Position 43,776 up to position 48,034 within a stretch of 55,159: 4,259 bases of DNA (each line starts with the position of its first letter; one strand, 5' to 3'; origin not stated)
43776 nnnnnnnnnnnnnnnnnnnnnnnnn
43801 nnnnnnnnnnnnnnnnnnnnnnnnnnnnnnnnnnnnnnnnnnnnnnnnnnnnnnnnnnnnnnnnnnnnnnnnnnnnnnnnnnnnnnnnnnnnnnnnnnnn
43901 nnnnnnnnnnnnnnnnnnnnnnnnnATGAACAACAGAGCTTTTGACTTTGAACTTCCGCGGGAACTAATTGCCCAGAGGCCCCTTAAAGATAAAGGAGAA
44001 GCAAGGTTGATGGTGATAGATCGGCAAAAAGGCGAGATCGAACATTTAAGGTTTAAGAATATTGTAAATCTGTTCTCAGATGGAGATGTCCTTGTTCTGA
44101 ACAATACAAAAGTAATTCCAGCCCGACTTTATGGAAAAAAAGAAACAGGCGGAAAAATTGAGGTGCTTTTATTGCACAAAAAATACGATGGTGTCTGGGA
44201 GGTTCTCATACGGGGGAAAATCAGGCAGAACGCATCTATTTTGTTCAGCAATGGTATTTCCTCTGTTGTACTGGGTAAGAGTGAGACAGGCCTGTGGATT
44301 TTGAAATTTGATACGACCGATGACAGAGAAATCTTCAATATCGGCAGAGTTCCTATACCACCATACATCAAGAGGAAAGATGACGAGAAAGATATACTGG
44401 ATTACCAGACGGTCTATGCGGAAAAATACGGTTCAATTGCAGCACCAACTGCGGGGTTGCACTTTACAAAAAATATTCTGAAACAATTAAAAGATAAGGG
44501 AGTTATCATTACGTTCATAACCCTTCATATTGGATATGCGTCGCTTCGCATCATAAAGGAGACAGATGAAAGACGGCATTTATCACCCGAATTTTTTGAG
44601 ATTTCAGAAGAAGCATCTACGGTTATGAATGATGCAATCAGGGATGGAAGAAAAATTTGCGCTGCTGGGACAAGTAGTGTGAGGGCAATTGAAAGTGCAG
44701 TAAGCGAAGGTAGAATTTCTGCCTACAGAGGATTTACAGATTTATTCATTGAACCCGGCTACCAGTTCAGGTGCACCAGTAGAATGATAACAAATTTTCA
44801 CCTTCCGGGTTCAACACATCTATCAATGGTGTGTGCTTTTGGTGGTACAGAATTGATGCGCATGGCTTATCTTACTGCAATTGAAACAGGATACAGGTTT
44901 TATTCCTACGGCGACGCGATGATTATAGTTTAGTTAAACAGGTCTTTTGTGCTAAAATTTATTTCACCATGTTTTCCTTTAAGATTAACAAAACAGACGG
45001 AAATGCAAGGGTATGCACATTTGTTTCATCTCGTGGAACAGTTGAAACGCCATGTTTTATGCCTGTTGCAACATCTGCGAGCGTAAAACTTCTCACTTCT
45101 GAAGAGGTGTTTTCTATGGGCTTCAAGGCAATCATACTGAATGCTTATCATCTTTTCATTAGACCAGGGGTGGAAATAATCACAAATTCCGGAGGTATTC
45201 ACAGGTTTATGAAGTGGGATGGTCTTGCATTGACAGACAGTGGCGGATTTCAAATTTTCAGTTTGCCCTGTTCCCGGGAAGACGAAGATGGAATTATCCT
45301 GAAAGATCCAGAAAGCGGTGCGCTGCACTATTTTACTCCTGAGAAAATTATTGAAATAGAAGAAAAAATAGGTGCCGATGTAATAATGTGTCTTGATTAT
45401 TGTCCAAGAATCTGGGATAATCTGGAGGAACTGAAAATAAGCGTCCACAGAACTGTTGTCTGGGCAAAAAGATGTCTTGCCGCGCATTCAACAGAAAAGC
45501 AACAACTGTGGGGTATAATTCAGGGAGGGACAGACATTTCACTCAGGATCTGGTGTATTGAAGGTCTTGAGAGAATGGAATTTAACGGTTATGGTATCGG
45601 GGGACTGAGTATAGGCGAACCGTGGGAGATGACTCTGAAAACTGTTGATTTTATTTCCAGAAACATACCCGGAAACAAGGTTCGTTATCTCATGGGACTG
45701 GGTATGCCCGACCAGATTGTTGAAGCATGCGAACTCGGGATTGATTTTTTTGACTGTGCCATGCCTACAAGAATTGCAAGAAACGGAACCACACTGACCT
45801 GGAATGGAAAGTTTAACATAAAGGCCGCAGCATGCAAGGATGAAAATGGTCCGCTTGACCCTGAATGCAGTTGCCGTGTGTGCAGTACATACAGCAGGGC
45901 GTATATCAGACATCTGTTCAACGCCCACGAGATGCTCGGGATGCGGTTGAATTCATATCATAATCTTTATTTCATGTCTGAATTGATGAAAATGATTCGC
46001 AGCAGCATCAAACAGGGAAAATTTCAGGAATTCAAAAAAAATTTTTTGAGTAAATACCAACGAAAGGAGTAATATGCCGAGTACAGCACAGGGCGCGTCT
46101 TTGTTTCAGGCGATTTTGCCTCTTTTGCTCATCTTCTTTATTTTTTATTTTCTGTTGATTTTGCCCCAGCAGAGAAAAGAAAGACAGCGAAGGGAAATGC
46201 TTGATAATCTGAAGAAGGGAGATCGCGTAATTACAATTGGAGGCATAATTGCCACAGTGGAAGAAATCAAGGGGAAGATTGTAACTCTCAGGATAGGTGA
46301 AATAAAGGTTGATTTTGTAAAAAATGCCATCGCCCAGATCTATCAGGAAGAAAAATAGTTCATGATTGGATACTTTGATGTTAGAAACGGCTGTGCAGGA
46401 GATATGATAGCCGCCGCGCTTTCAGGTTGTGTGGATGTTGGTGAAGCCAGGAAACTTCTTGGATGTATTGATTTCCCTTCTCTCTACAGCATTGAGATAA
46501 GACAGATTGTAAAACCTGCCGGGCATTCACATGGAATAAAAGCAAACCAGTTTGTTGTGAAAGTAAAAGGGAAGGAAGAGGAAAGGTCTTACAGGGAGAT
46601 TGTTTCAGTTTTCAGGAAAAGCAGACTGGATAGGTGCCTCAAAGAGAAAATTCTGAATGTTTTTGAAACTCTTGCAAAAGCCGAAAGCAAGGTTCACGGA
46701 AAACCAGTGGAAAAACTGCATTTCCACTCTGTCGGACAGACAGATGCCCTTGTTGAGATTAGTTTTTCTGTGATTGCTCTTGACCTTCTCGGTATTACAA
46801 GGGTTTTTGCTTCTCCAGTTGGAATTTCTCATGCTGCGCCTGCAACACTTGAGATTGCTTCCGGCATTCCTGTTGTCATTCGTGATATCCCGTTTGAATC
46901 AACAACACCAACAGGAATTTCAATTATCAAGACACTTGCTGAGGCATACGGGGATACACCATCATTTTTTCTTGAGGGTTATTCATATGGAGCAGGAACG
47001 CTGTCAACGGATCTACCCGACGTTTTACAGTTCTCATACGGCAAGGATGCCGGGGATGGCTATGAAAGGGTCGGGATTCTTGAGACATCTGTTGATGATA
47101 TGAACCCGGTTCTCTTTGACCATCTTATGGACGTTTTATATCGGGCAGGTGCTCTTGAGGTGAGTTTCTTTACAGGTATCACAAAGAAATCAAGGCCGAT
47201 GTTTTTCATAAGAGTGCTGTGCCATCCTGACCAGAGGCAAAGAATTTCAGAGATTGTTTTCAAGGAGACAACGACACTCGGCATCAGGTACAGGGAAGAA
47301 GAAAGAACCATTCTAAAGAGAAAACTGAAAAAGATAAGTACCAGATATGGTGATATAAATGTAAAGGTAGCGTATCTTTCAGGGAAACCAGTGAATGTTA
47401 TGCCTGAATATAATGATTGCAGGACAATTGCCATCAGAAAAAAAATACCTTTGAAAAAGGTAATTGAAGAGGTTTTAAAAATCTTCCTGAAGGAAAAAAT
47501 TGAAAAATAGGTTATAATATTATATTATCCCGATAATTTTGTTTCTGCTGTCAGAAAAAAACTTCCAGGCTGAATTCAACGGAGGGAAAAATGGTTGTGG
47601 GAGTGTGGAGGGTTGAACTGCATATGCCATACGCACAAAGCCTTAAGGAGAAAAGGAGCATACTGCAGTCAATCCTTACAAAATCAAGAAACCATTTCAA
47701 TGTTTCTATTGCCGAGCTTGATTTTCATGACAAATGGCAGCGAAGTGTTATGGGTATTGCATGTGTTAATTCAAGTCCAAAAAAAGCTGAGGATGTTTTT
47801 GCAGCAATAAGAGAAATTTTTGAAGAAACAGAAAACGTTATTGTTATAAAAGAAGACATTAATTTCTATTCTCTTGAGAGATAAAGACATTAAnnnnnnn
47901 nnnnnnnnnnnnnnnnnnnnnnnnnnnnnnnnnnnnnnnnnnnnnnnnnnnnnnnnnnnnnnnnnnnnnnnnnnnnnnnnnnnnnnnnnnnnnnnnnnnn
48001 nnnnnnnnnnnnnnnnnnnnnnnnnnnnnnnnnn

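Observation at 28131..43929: Glycosylation island built only from lipid-monosaccharide logic: five soluble GT2 synthases plus four GT-C transferases, with no initiating transferase, polymerase, exporter or flippase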

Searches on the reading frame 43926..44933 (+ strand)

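Call 4: search_protein_families(library=pfam, proteins=[window:43926-44933:+], max_evalue=0.01)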
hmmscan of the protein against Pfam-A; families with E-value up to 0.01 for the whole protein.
window:43926-44933:+ (335 aa): 1 family
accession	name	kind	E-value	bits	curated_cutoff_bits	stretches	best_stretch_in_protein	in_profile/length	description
PF02547.20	Queuosine_synth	-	3.4e-113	378.5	25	1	5-334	3-322/322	Queuosine biosynthesis protein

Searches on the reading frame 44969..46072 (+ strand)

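Call 4: search_protein_families(library=pfam, proteins=[window:44969-46072:+], max_evalue=0.01)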
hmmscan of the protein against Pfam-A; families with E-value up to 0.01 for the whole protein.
window:44969-46072:+ (367 aa): 1 family
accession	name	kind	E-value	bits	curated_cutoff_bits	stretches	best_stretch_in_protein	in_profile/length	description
PF01702.25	TGT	-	2.6e-133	444.9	26.3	1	12-364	2-356/357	Queuine tRNA-ribosyltransferase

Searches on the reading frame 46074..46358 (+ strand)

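Call 8: search_protein_families(library=pfam, proteins=[window:46074-46358:+], max_evalue=0.001)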
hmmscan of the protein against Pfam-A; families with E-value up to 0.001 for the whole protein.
window:46074-46358:+ (94 aa): 2 families
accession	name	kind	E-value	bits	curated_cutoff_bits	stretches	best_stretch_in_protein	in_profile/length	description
PF02699.20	YajC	-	4.3e-27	94.2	28.2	1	14-88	3-78/78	Preprotein translocase subunit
PF11495.14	Regulator_TrmB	-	0.00091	19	22.2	0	46-73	204-231/233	Archaeal transcriptional regulator TrmB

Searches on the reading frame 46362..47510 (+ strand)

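Call 8: search_protein_families(library=pfam, proteins=[window:46362-47510:+], max_evalue=0.001)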
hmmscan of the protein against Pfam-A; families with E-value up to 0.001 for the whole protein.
window:46362-47510:+ (382 aa): 1 family
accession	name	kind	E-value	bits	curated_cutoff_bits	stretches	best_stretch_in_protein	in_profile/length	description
PF01969.22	Ni_insertion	-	9.9e-95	318.3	22.1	1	4-367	2-374/375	Nickel insertion protein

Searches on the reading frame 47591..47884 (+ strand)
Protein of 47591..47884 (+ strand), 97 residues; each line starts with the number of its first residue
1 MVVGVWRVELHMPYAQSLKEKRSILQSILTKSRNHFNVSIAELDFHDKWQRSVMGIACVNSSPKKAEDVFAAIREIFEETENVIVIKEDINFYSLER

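Call 8: search_protein_families(library=pfam, proteins=[window:47591-47884:+], max_evalue=0.001)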
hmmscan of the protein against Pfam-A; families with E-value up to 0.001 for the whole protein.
window:47591-47884:+ (97 aa): 1 family
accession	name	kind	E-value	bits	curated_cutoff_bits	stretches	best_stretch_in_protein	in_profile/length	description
PF04456.17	DUF503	-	1.5e-28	98.9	22.4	1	3-87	1-85/88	Protein of unknown function (DUF503)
